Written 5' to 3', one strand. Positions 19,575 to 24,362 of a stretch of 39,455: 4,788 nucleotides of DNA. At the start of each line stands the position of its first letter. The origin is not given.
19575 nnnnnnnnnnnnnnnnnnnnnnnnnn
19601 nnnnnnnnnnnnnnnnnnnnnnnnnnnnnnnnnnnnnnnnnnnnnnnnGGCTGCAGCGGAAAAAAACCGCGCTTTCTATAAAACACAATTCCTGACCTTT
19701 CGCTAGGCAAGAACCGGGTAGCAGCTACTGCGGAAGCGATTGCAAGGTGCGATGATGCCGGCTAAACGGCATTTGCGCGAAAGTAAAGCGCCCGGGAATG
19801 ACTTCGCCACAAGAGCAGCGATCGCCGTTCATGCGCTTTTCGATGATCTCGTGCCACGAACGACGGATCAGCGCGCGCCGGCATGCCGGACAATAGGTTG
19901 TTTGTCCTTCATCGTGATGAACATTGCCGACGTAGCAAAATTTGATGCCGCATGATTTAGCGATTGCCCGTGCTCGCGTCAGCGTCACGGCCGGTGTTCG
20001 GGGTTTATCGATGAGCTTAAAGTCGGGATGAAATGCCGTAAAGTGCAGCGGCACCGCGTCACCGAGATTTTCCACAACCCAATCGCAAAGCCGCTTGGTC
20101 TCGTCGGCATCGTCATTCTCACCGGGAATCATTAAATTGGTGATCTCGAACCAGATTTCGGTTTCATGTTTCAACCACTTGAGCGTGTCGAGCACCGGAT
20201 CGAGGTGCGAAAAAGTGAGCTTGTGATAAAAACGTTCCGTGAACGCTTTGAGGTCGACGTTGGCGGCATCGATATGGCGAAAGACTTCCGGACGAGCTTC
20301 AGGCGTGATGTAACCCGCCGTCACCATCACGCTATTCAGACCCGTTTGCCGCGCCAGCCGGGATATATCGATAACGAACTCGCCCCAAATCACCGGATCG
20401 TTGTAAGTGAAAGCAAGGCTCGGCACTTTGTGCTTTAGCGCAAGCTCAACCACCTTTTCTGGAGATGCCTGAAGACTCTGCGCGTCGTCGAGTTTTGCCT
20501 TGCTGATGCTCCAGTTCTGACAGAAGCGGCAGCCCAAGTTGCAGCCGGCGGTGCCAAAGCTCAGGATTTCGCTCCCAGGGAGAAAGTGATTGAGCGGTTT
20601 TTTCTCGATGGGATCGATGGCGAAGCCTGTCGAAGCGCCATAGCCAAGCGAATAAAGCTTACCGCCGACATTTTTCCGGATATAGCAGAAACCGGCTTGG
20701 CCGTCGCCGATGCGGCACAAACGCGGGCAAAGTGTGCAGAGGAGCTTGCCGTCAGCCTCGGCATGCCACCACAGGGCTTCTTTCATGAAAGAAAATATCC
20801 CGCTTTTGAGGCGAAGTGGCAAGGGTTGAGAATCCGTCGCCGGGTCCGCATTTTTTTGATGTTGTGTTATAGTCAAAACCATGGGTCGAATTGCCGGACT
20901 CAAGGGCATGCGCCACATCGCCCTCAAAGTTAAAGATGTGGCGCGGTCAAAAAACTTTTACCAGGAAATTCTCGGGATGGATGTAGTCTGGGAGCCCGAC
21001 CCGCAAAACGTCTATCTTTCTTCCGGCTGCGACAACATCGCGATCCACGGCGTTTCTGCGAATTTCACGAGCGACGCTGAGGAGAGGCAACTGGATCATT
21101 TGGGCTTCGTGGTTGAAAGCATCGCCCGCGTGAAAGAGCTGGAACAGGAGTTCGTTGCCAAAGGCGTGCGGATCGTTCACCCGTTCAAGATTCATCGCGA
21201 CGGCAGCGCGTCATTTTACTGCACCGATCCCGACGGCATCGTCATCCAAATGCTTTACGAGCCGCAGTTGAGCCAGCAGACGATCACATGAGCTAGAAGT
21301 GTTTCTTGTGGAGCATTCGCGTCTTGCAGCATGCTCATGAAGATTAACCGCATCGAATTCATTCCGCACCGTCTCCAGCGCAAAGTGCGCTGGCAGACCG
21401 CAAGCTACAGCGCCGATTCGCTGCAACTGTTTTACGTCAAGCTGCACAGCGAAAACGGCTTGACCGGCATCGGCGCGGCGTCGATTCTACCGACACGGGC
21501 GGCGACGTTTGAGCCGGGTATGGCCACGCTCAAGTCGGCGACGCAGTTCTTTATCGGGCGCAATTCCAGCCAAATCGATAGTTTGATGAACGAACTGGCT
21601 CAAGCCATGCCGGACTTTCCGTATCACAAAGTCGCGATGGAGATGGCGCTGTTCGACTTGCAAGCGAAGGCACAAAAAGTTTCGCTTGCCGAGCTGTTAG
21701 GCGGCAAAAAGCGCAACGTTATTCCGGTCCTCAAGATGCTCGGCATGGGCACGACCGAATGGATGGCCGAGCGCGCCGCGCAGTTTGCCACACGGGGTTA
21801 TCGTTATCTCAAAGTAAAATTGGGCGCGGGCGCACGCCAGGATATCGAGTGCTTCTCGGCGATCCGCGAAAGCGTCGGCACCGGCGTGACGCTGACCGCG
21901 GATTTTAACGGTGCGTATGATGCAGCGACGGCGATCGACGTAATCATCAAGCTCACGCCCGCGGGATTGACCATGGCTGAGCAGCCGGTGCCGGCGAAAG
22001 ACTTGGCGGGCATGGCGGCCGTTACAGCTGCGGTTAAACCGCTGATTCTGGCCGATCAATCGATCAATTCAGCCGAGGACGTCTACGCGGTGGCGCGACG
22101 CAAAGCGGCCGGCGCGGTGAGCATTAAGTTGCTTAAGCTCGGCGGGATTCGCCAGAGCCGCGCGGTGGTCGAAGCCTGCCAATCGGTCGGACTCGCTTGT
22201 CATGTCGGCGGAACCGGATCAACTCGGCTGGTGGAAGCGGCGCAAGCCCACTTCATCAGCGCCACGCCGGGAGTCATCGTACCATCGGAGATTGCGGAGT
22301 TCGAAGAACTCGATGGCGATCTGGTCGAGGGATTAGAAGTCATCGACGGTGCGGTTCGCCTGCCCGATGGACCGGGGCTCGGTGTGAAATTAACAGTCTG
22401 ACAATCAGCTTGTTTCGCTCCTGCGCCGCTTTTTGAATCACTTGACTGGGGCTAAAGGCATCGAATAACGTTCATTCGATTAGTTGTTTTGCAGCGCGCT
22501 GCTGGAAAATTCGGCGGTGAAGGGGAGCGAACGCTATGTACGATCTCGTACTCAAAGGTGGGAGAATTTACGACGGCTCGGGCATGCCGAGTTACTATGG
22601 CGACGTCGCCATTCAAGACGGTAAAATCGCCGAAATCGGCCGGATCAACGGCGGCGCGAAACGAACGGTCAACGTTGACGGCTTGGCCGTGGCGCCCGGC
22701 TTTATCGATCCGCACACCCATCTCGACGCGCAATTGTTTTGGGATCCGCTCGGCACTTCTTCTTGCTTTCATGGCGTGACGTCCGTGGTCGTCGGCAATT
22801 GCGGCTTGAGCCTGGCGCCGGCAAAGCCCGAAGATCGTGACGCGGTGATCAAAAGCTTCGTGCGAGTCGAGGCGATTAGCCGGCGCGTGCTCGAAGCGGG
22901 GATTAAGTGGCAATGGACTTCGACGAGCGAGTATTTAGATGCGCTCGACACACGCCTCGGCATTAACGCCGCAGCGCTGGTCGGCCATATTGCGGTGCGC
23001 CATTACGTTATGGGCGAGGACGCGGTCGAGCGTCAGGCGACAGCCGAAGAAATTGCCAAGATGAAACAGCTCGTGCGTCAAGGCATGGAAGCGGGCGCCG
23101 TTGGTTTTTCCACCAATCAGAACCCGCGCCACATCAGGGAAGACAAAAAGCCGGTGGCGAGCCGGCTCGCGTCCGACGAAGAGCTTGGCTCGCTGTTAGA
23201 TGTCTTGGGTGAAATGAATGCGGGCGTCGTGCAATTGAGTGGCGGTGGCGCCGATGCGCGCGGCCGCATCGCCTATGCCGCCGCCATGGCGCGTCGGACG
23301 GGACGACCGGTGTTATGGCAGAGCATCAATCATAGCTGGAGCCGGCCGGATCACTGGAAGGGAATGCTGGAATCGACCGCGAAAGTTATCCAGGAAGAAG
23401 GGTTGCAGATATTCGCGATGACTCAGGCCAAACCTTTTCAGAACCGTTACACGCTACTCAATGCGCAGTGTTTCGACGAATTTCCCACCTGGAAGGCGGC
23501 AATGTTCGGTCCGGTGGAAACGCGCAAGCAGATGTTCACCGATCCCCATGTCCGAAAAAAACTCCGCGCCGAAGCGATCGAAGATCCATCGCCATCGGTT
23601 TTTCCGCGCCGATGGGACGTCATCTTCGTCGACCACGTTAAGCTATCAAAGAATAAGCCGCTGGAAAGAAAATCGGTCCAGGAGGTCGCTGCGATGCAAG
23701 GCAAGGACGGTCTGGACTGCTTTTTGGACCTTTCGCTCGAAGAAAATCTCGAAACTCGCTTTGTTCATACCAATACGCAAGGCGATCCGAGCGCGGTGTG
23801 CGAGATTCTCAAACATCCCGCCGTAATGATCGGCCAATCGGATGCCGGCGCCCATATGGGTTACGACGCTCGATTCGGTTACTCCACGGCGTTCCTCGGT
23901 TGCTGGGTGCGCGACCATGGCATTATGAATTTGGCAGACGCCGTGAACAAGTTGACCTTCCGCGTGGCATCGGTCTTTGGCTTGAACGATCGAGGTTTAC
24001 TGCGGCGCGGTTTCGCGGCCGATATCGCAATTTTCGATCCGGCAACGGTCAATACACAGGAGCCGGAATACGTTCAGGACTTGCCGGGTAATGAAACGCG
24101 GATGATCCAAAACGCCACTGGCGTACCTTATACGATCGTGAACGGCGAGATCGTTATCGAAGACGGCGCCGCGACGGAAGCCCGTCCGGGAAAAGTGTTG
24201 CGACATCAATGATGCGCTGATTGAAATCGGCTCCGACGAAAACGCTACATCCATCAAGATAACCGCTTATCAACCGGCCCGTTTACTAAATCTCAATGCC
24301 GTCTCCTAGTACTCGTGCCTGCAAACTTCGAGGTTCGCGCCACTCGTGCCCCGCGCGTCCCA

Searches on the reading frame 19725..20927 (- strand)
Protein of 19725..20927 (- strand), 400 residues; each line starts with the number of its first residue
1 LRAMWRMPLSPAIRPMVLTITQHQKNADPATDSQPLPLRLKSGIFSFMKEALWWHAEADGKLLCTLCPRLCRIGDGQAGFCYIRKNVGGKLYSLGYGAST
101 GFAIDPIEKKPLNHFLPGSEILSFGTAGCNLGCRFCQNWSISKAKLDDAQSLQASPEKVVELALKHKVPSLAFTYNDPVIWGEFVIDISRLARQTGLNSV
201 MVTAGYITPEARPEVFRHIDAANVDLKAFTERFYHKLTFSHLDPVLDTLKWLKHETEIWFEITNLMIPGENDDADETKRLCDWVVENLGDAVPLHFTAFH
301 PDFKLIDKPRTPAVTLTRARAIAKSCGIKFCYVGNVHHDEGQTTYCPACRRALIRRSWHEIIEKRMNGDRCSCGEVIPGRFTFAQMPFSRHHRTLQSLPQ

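Call 3: search_protein_families(library=pfam, proteins=[window:19725-20927:-], max_evalue=0.01)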
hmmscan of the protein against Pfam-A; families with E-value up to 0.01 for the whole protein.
window:19725-20927:- (400 aa): 2 families
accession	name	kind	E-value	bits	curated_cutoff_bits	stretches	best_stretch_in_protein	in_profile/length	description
PF04055.27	Radical_SAM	-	5e-16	59.7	29.5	1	126-280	4-165/166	Radical SAM superfamily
PF13353.11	Fer4_12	-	0.00055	20.7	22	1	126-215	12-105/137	4Fe-4S single cluster domain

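Call 4: search_protein_families(library=ncbifam, proteins=[window:19725-20927:-], max_evalue=0.01)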
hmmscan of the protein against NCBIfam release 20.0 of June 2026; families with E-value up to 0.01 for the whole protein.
window:19725-20927:- (400 aa): 21 families
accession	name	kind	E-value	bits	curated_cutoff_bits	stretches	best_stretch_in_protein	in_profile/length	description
TIGR04337.1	AmmeMemoSam_rS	hypoth_equivalog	2.4e-151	503.5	220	1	53-394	3-346/349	AmmeMemoRadiSam system radical SAM enzyme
TIGR02493.1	PFLA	equivalog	5.6e-16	58.6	231.75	1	121-284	18-183/235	pyruvate formate-lyase-activating protein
TIGR04041.1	activase_YjjW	hypoth_equivalog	2.8e-12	46.6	250.2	1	182-301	123-240/276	YjjW family glycine radical enzyme activase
TIGR02494.1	PFLE_PFLC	subfamily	2e-08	33.9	174.35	1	177-300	133-255/293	glycyl-radical enzyme activating protein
NF048010.1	SfplDhtActHpsHDes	equivalog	2.4e-08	33.2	430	1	177-300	141-264/298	(2S)-3-sulfopropanediol dehydratase activating enzyme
TIGR02495.1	NrdG2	equivalog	9e-07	28.4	131.15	1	126-287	23-183/193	anaerobic ribonucleoside-triphosphate reductase activating protein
TIGR04395.1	cutC_activ_rSAM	equivalog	1e-06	28.3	360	1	182-284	144-245/309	choline TMA-lyase-activating enzyme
NF033717.2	HPDL_rSAM_activ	equivalog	2.5e-06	27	420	1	172-286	135-250/311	4-hydroxyphenylacetate decarboxylase activase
NF008356.0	PRK11145.1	equivalog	1.1e-05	24.9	375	1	127-285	28-189/246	pyruvate formate lyase 1-activating protein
NF048008.1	SfplDhtActHpfHKleb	equivalog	3.2e-05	23.4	500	1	176-292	135-250/308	(2S)-3-sulfopropanediol dehydratase activating enzyme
TIGR02666.1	moaA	equivalog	4.2e-05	22.7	284.05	1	126-273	17-171/336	GTP 3',8-cyclase MoaA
NF038283.1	viperin_w_prok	equivalog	0.00016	21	180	1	126-211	9-98/281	viperin family antiviral radical SAM protein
TIGR02668.1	moaA_archaeal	equivalog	0.00025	20.1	325.25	1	126-250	17-141/303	GTP 3',8-cyclase MoaA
TIGR04545.1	rSAM_ahbD_hemeb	equivalog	0.00038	20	500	1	126-210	7-88/339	heme b synthase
NF043069.1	T4HPD_activ_SAM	equivalog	0.00065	19.2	425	1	173-286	129-241/299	trans-4-hydroxy-L-proline dehydratase activase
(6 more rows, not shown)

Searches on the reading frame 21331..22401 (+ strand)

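Call 29: search_protein_families(library=pfam, proteins=[window:21331-22401:+], max_evalue=0.0001)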
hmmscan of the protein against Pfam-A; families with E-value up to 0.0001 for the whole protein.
window:21331-22401:+ (356 aa): 3 families
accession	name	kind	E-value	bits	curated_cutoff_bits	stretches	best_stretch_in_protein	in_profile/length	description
PF13378.12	MR_MLE_C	-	1.1e-43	150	29.4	1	145-354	2-215/219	Enolase C-terminal domain-like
PF02746.21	MR_MLE_N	-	1.6e-12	48.1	22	1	21-124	16-117/117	Mandelate racemase / muconate lactonizing enzyme, N-terminal domain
PF07476.17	MAAL_C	-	7.9e-08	32.2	27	1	234-297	137-200/249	Methylaspartate ammonia-lyase C-terminus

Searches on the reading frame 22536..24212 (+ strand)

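Call 30: search_protein_families(library=pfam, proteins=[window:22536-24212:+], max_evalue=0.0001)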
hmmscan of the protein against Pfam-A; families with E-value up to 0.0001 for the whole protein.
window:22536-24212:+ (558 aa): 2 families
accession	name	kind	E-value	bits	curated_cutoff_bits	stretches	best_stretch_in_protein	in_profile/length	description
PF07969.17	Amidohydro_3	-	1.3e-40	140.7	29.7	1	44-541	2-472/472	Amidohydrolase family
PF01979.26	Amidohydro_1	-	1.9e-09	37.7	25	1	445-540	264-345/345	Amidohydrolase family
